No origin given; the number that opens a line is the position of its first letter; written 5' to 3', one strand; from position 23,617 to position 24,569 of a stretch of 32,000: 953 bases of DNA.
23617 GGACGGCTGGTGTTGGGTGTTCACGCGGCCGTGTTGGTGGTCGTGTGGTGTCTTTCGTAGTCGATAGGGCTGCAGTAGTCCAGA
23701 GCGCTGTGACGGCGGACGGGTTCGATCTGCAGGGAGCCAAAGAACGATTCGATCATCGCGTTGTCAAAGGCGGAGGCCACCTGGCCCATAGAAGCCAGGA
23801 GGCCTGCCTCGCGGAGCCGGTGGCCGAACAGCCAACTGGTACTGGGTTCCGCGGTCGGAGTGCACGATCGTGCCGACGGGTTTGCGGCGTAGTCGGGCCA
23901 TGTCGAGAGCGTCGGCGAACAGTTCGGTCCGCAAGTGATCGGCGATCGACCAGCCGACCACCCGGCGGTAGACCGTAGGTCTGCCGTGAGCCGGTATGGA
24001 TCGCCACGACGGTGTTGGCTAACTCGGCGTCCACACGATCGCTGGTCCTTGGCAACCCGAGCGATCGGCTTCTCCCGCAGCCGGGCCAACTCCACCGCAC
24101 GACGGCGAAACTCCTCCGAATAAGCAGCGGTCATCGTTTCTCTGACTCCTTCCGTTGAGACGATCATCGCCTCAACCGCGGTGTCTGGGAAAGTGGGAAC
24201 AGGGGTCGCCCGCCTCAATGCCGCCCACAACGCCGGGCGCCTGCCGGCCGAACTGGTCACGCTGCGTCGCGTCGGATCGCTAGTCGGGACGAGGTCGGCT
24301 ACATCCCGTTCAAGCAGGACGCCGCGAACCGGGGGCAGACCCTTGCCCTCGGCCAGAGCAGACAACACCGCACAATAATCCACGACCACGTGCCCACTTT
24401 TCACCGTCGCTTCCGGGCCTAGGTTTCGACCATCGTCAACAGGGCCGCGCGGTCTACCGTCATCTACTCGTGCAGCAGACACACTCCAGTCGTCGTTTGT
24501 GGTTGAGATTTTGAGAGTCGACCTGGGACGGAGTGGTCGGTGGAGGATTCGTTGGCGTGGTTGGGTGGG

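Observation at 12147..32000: Two essentially identical direct copies (at least 7.4 kb visible each) of a giant glycine-rich gene, separated by IS debris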

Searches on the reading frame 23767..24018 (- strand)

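Call 41: search_protein_families(library=pfam, proteins=[window:23767-24018:-], max_evalue=1)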
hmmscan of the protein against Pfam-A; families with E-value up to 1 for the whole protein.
seq(84 aa): 1 family
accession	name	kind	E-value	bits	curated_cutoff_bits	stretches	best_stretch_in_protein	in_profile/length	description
PF00665.32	rve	-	8.2e-07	29.7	32.6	1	18-61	35-79/102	Integrase core domain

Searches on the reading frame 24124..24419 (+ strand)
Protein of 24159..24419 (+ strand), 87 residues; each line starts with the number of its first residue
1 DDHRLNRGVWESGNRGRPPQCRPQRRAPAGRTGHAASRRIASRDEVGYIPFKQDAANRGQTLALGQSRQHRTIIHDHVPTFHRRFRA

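Call 41: search_protein_families(library=pfam, proteins=[window:24159-24419:+], max_evalue=1)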
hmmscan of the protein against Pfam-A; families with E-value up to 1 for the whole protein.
seq(87 aa): 1 family
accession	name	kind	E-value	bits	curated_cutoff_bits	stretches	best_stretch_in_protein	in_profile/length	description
PF18093.7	Trm5_N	-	0.22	11.8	22.7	1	37-56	25-44/47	tRNA methyltransferase 5 N-terminal domain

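Call 84: search_protein_families(library=ncbifam, proteins=[window:24159-24419:+, window:24124-24375:+], max_evalue=1)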
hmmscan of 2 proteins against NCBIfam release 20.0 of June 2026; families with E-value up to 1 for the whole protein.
seq(87 aa): 1 family
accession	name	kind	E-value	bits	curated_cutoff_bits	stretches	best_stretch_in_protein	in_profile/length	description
NF005098.0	PRK06526.1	subfamily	0.012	15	296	1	44-62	177-195/266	transposase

seq(84 aa): 1 family
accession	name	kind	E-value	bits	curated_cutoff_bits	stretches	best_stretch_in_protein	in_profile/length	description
NF005098.0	PRK06526.1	subfamily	0.0031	17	296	1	26-54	147-175/266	transposase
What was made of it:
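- Checked: There is also a frameshifted IstB-like fragment at about 24180-24340 (NF005098, E 0.003 and 0.012, at consecutive profile positions, call 84).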
